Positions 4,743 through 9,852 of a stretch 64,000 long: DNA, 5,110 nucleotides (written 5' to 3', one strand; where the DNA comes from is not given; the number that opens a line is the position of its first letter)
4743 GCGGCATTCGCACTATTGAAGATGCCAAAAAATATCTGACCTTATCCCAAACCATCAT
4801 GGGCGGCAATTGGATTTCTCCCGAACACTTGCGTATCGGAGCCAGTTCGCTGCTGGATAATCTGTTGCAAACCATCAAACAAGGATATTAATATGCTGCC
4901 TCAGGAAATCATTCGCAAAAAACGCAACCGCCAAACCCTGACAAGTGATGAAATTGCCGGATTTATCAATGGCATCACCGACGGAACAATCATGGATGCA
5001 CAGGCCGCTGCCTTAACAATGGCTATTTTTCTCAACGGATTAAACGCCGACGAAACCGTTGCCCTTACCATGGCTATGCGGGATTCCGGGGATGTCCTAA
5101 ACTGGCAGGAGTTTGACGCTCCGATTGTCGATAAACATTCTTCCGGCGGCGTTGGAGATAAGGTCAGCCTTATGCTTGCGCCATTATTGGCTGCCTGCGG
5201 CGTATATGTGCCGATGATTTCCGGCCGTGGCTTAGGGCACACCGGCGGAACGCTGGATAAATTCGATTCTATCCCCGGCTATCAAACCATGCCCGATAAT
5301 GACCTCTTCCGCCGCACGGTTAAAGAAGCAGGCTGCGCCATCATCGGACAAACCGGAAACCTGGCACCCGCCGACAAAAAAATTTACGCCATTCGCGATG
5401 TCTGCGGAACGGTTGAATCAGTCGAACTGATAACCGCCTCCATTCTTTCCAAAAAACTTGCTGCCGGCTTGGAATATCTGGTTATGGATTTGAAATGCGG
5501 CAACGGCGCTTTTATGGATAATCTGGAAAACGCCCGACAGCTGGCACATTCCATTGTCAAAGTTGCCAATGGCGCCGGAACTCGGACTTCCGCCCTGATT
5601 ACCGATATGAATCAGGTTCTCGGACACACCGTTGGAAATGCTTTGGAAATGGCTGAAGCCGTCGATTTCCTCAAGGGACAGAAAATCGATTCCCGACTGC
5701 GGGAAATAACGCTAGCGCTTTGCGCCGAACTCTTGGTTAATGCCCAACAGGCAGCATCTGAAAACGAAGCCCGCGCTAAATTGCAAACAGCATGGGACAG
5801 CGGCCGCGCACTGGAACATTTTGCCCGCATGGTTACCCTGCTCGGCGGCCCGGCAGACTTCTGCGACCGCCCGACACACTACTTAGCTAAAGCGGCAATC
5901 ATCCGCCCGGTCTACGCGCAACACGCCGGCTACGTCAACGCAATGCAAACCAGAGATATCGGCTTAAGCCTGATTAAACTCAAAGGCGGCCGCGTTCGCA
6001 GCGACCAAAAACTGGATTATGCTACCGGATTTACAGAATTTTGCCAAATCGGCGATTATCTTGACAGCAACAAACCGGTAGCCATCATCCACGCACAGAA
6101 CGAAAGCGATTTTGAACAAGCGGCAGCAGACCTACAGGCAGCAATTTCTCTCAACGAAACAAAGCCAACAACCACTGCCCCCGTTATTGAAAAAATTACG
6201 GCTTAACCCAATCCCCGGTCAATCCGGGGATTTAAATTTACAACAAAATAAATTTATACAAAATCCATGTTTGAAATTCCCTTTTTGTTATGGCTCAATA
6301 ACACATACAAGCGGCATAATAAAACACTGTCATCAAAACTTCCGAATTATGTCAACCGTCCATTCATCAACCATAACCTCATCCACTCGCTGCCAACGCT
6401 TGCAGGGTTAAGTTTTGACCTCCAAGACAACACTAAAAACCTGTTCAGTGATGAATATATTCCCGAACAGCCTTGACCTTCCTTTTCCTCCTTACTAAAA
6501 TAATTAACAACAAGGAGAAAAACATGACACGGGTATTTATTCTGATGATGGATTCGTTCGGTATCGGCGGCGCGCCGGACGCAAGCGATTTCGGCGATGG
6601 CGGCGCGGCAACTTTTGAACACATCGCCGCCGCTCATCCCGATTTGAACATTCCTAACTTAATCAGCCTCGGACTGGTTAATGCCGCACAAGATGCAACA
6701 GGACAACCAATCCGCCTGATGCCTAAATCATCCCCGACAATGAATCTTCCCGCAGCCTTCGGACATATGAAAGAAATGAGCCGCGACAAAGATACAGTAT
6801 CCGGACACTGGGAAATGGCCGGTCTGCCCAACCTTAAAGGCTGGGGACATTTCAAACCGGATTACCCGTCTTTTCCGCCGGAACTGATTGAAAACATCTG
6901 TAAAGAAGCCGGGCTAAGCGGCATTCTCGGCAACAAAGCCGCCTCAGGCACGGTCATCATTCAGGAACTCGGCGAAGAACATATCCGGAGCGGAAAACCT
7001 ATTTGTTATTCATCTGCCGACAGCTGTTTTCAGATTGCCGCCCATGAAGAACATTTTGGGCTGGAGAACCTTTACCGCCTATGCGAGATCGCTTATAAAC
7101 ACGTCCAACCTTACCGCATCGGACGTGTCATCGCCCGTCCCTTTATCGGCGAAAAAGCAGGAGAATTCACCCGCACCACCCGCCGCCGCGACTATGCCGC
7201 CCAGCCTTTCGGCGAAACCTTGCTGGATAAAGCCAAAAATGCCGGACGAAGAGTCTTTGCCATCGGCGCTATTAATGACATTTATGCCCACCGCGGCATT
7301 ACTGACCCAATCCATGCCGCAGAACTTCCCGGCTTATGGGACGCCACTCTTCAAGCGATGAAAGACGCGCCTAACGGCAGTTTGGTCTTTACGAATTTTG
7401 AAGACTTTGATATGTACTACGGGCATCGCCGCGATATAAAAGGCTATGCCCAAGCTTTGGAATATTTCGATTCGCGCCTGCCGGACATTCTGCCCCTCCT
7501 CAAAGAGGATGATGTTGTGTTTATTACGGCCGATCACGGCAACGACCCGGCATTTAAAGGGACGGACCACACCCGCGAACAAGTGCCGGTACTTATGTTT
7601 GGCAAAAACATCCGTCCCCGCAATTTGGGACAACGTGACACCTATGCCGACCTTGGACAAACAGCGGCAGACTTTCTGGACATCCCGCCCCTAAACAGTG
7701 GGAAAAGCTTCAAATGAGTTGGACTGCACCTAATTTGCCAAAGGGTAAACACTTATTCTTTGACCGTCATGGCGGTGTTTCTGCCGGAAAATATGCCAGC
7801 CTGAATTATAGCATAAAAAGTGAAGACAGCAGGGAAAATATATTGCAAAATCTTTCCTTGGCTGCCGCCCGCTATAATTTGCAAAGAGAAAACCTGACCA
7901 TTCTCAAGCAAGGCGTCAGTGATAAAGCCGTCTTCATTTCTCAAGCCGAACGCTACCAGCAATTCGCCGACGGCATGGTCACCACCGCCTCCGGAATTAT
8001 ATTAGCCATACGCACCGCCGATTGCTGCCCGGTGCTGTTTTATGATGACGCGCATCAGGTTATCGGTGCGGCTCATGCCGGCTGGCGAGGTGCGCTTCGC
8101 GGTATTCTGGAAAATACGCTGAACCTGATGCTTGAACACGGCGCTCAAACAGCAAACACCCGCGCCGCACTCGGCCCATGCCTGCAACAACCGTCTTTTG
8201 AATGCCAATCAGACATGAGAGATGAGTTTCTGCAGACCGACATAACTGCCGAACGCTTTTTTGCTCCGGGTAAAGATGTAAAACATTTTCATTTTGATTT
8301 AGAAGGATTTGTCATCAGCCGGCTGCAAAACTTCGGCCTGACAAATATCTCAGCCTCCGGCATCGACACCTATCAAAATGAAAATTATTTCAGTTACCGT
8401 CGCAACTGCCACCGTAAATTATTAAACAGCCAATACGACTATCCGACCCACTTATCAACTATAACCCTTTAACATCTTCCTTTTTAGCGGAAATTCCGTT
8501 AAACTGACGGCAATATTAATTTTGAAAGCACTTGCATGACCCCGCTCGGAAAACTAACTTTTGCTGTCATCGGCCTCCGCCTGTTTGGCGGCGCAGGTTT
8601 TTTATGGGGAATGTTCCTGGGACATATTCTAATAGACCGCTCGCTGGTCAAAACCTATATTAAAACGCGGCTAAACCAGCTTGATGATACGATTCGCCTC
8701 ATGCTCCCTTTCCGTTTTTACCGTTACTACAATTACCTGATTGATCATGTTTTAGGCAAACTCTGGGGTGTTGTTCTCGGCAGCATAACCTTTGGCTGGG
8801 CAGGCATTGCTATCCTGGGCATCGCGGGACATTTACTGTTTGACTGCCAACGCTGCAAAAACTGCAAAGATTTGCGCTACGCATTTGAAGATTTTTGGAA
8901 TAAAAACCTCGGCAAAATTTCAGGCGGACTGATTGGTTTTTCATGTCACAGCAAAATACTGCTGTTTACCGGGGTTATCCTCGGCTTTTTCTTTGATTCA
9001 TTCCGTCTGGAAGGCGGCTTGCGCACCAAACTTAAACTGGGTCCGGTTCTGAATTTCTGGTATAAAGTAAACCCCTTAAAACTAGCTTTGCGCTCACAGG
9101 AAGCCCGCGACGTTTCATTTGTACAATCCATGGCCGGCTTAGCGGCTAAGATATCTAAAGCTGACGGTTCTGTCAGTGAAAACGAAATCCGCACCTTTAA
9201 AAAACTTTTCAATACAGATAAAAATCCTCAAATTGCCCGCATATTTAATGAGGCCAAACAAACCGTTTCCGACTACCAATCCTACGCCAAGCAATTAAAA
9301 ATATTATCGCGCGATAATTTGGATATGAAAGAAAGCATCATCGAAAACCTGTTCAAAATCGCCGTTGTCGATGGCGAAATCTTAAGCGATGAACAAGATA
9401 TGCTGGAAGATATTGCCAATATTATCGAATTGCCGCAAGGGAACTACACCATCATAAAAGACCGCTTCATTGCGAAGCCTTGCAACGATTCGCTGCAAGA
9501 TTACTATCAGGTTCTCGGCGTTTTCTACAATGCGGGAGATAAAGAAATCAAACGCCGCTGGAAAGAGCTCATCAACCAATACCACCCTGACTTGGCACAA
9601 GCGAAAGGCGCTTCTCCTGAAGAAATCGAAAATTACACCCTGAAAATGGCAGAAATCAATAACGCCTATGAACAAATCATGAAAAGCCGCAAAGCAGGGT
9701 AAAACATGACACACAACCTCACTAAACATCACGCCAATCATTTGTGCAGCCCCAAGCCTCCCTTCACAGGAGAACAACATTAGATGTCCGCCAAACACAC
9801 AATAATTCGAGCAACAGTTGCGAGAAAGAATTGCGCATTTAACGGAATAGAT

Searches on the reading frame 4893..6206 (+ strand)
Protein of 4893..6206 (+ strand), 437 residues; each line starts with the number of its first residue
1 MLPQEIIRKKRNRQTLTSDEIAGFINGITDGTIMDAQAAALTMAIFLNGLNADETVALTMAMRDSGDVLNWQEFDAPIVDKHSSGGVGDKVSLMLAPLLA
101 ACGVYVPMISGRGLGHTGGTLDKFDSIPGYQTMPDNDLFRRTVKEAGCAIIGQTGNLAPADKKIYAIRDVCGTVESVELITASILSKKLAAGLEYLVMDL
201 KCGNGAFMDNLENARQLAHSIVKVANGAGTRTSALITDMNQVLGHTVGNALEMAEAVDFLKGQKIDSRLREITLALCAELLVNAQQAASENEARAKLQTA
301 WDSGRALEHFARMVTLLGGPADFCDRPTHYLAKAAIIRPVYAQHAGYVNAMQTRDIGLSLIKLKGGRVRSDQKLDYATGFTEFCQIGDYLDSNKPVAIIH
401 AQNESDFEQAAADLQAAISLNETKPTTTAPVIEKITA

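Call 42: search_protein_families(library=pfam, proteins=[window:4893-6206:+], max_evalue=0.00001)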
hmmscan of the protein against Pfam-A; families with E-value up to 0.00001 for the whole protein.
window:4893-6206:+ (437 aa): 3 families
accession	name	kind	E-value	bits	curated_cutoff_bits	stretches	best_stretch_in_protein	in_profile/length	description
PF00591.27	Glycos_transf_3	-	8.4e-44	150.5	27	1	76-307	2-253/253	Glycosyl transferase family, a/b domain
PF02885.22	Glycos_trans_3N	-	3.2e-21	75.3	26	1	4-66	1-63/63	Glycosyl transferase family, helical bundle domain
PF07831.19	PYNP_C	-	4.9e-15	55.4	27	1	347-420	1-74/75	Pyrimidine nucleoside phosphorylase C-terminal domain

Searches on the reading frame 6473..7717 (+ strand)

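Call 42: search_protein_families(library=pfam, proteins=[window:6473-7717:+], max_evalue=0.00001)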
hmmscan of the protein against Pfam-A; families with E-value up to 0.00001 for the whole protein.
window:6473-7717:+ (414 aa): 1 family
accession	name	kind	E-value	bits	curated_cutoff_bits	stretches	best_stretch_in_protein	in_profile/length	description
PF01676.23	Metalloenzyme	-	7e-38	131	24.3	1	20-404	2-250/252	Metalloenzyme superfamily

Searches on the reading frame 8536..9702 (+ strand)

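Call 42: search_protein_families(library=pfam, proteins=[window:8536-9702:+], max_evalue=0.00001)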
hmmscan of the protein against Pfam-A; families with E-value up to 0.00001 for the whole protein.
window:8536-9702:+ (388 aa): 2 families
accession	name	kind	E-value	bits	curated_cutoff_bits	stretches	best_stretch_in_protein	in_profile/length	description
PF05099.18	TerB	-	3.2e-17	63.3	24.4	1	199-304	4-113/118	Tellurite resistance protein TerB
PF00226.36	DnaJ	-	1.6e-10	41.4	27.8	1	322-385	1-57/63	DnaJ domain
